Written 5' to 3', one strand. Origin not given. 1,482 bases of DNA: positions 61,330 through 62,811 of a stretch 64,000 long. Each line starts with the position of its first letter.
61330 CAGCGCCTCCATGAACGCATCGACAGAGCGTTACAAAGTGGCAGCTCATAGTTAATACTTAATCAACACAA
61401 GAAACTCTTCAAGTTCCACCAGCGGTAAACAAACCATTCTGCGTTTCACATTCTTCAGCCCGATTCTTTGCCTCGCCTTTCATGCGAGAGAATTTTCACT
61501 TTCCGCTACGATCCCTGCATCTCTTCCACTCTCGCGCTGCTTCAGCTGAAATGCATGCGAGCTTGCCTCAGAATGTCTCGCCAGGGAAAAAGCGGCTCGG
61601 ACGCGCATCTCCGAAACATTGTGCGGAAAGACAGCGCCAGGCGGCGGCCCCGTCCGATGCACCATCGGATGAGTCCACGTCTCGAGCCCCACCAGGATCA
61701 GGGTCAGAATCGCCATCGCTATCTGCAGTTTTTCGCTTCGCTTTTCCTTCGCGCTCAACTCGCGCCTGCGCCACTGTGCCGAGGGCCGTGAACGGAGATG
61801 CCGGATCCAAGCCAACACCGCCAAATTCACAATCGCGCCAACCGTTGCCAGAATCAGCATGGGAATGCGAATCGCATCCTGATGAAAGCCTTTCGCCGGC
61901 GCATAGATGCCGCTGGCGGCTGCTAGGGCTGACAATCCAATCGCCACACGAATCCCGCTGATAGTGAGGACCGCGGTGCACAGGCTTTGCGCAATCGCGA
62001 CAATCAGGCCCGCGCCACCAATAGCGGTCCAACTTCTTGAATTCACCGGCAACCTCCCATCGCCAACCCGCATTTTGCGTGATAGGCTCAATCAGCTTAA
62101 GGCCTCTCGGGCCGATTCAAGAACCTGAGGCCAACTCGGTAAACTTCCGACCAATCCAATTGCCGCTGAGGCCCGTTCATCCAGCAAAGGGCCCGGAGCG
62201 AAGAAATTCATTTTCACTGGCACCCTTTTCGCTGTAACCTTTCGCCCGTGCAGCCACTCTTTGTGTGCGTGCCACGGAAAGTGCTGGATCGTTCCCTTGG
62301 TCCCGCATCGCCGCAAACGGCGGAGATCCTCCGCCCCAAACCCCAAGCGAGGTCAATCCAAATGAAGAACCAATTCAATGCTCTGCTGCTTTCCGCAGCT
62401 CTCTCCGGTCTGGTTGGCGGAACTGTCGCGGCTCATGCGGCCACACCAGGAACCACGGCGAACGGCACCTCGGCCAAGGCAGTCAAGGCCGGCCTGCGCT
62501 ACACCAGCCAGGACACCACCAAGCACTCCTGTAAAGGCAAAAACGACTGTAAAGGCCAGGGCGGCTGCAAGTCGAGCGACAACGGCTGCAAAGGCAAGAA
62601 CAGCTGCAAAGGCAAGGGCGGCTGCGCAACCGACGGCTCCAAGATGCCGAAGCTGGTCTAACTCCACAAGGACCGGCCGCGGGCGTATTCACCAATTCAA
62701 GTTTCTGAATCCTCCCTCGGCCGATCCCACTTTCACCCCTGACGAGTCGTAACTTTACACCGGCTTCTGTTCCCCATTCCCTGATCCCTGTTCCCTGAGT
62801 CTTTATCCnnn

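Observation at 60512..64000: MNIO (DUF692)/DUF2063 RiPP cluster with a secreted 6-Cys precursor under an ECF sigma / ZAS anti-sigma pair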

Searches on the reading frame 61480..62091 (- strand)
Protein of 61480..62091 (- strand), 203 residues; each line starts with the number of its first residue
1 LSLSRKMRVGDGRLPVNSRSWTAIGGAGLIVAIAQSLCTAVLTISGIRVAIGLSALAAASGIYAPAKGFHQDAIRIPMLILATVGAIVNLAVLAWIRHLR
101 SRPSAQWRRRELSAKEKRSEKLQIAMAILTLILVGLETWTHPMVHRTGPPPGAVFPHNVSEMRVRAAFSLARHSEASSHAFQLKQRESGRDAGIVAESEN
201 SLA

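Call 5: search_protein_families(library=pfam, proteins=[window:61480-62091:-], max_evalue=0.01)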
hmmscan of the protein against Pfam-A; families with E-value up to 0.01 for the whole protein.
window:61480-62091:- (203 aa): 0 families

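Call 6: search_protein_families(library=ncbifam, proteins=[window:61480-62091:-], max_evalue=0.01)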
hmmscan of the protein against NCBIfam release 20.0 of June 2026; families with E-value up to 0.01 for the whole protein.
window:61480-62091:- (203 aa): 1 family
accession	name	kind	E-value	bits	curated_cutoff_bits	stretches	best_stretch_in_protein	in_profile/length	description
NF033480.1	bifunc_MprF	equivalog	0.0025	16.1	600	1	39-140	118-223/841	bifunctional lysylphosphatidylglycerol flippase/synthetase MprF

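Call 33: search_protein_families(library=pfam, proteins=[window:61483-62046:-], max_evalue=10)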
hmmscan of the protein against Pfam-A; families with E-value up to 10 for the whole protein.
seq(188 aa): 1 family
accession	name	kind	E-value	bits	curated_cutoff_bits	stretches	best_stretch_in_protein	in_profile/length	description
PF05425.18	CopD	-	0.37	11.6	32.1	1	35-120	11-103/105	Copper resistance protein D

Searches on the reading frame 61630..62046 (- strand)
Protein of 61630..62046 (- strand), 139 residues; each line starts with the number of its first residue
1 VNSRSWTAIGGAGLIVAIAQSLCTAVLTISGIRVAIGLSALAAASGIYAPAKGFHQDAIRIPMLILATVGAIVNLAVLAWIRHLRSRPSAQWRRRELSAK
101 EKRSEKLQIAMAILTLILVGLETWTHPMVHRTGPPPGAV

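Call 34: find_homologous_proteins(query=window:61630-62046:-, max_evalue=0.001)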
Query seq(139 aa) (139 aa): 1988 proteins with E <= 0.001 among 2114 candidates; the best 120 are listed.
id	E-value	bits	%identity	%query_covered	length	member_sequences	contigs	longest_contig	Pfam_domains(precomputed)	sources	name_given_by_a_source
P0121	5.8e-79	280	97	99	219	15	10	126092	-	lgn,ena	-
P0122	3.0e-77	275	96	98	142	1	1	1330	-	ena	-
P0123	8.4e-77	273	94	100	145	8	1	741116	-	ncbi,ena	-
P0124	1.3e-75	270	91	100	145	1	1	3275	-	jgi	jgi:formate hydrogenlyase subunit 3/multisubunit Na+/H+ antiporter MnhD subunit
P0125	1.5e-75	269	93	100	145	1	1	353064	-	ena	-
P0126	2.1e-75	269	92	100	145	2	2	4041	-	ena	-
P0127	2.2e-75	269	91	100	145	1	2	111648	-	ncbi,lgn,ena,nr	ncbi:MAG TPA: hypothetical protein VMR02_10520 [Terracidiphilus sp.]|nr:hypothetical protein [Terrac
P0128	3.1e-75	268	94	99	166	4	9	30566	-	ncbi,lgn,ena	-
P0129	6.9e-75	267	91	100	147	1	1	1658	-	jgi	jgi:formate hydrogenlyase subunit 3/multisubunit Na+/H+ antiporter MnhD subunit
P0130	7.0e-75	267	90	100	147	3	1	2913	-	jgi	jgi:hypothetical protein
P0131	9.1e-75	267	91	100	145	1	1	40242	-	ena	-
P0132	9.8e-75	267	89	100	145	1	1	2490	-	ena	-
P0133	1.0e-74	267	89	100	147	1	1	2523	-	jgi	jgi:hypothetical protein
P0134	1.0e-74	267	91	99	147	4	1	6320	-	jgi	jgi:formate hydrogenlyase subunit 3/multisubunit Na+/H+ antiporter MnhD subunit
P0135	1.3e-74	266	92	100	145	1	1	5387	-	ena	-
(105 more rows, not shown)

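Call 65: search_protein_representatives(protein=window:61630-62046:-)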
Query: 139 residues. Proteins with E-value up to 0.001 (for the whole library): 306; up to 1e-10: 191; up to 1e-30: 22. The best 150 are listed.
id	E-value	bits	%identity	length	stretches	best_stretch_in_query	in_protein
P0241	3.0e-61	221.5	77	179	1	6-137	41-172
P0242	3.2e-61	221.4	80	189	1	9-137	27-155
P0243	5.9e-59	214.1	73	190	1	7-136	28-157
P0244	6.3e-58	210.7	81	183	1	15-136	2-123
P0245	3.5e-56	205.1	77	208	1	8-131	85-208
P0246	1.6e-51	190.0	74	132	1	12-137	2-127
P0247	5.3e-50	185.1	65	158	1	2-135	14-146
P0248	3.3e-48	179.3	83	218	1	8-114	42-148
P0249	2.0e-45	170.3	74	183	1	7-136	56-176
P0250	3.4e-42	159.9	62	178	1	3-131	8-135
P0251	1.3e-40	154.7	62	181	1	10-132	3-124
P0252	3.2e-40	153.5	72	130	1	7-105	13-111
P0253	7.9e-39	149.0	78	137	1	2-94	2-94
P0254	4.0e-37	143.5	60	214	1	11-134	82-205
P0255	4.8e-37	143.2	81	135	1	16-101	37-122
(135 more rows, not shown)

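Call 66: predict_structure(alignment_id=A2)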
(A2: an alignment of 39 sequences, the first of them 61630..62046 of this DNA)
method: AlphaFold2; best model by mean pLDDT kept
length: 139 residues; sequences in the alignment: 39
mean_pLDDT: 59.8   pTM: 0.35
mean pLDDT of the five models: 59.8, 57.5, 54.4, 54.0, 49.4
residues with pLDDT >= 90: 0; 70-90: 33; 50-70: 75; < 50: 31
segments of 3 or more residues with pLDDT < 50: 1-9, 41-44, 46-55, 127-132
pLDDT, mean of each block of 10 residues (from residue 1): 44 58 57 56 46 52 70 77 68 61 71 72 55 51
secondary structure, 60 per line:
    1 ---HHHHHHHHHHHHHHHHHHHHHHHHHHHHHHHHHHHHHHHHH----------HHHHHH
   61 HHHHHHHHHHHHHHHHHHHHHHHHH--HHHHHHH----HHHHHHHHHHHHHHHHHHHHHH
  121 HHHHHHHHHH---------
elements in order: H4-44 H55-85 H88-94 H99-130

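Call 72: find_related_loci(query=A5, collection=metagenome_contigs, flank=6000)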
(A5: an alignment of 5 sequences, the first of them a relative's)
Query A5 (180 aa) in metagenome_contigs; peptide patterns used: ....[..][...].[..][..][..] (x = any residue, [..] = any of these).
600 stretches matched a pattern (row limit reached: there are more); 8 encode a relative of the query (tblastn E <= 1e-3); 8 distinct loci.
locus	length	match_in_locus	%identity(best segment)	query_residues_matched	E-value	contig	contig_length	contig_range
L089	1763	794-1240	83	1-150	1e-78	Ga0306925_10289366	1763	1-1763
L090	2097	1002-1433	82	1-145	2e-75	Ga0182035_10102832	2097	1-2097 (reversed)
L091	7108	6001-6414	85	1-138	8e-68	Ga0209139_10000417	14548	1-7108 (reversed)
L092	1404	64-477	88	1-138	1e-69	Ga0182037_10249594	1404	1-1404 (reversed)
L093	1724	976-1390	76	1-138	6e-40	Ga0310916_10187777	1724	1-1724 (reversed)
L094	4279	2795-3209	76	1-138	1e-39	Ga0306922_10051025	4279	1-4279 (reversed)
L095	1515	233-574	42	19-132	3e-21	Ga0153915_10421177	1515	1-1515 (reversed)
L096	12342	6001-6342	39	19-132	7e-19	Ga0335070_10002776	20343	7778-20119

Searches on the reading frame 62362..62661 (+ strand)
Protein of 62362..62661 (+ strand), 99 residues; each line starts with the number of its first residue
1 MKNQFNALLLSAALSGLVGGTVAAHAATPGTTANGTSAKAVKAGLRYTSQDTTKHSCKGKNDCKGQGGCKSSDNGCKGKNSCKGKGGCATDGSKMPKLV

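Call 5: search_protein_families(library=pfam, proteins=[window:62362-62661:+], max_evalue=0.01)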
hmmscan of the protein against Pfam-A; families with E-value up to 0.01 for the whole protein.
window:62362-62661:+ (99 aa): 0 families

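Call 6: search_protein_families(library=ncbifam, proteins=[window:62362-62661:+], max_evalue=0.01)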
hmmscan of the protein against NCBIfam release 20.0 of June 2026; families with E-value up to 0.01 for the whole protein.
window:62362-62661:+ (99 aa): 1 family
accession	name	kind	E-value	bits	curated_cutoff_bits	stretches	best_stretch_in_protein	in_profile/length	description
NF050166.1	Cu_RiPP_BufA2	equivalog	1.8e-09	37.6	60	1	40-89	16-65/79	BufA2 family periplasmic bufferin-type metallophore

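Call 15: find_homologous_proteins(query=window:62362-62661:+, max_evalue=0.001)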
Query window:62362-62661:+ (99 aa): 5448 proteins with E <= 0.001 among 5592 candidates; the best 120 are listed.
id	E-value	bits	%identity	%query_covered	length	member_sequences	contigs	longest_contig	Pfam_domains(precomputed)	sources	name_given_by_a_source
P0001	3.8e-56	205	100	100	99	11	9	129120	-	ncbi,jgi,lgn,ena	jgi:hypothetical protein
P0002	5.3e-54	198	97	100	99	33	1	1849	-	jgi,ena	-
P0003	1.1e-53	197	96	100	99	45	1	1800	-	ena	-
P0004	5.4e-53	195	97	100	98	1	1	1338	-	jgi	jgi:hypothetical protein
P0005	7.3e-51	188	91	100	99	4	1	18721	-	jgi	jgi:hypothetical protein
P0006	1.3e-49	184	91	100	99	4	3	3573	-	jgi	jgi:hypothetical protein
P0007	1.7e-48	181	88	100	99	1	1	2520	-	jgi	jgi:hypothetical protein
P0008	4.2e-48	180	89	100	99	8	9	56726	-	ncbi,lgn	ncbi:MAG: hypothetical protein WCC26_04465 [Terracidiphilus sp.]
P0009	7.3e-48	179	88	100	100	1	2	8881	-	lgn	-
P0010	1.5e-47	178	88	100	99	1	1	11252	-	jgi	jgi:hypothetical protein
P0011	1.6e-47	178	86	100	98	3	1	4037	-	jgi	jgi:hypothetical protein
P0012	2.1e-47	177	88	100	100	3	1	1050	-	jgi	jgi:hypothetical protein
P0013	3.9e-47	176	86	100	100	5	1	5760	-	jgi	jgi:hypothetical protein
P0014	5.5e-47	176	87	100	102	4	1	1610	-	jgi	jgi:hypothetical protein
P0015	5.9e-47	176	86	100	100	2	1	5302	-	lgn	-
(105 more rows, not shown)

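Call 43: search_dna_similar(query=window:62362-62661:+, collection=plasmids, mode=protein, max_evalue=0.01, max_rows=25)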
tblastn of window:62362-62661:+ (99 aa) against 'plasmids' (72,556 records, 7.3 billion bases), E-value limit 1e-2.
No match.

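Call 81: search_protein_families(library=ncbifam, alignment_id=A6, max_evalue=0.01)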
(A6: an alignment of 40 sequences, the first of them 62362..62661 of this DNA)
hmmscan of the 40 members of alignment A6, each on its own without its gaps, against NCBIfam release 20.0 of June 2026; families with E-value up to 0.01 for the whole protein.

A. member 1, window:62362-62661:+ (99 aa): 1 family
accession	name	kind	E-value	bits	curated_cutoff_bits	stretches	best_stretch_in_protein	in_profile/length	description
NF050166.1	Cu_RiPP_BufA2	equivalog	1.8e-09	37.6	60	1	40-89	16-65/79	BufA2 family periplasmic bufferin-type metallophore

B. families by the number of members that match (of 40 scanned): 2 families
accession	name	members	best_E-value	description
NF050166.1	Cu_RiPP_BufA2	40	1.7e-11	BufA2 family periplasmic bufferin-type metallophore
TIGR01298.1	RNaseT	1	0.00044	ribonuclease T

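Call 89: predict_structure(alignment_id=A6)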
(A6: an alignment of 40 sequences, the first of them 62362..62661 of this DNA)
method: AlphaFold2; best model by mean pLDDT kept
length: 99 residues; sequences in the alignment: 40
mean_pLDDT: 48.7   pTM: 0.18
mean pLDDT of the five models: 48.7, 48.2, 45.4, 45.2, 43.6
residues with pLDDT >= 90: 0; 70-90: 0; 50-70: 48; < 50: 51
segments of 3 or more residues with pLDDT < 50: 18-52, 85-87, 89-96
pLDDT, mean of each block of 10 residues (from residue 1): 54 50 41 43 45 52 55 56 49 41
secondary structure, 60 per line:
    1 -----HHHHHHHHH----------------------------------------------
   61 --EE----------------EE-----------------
elements in order: H6-14
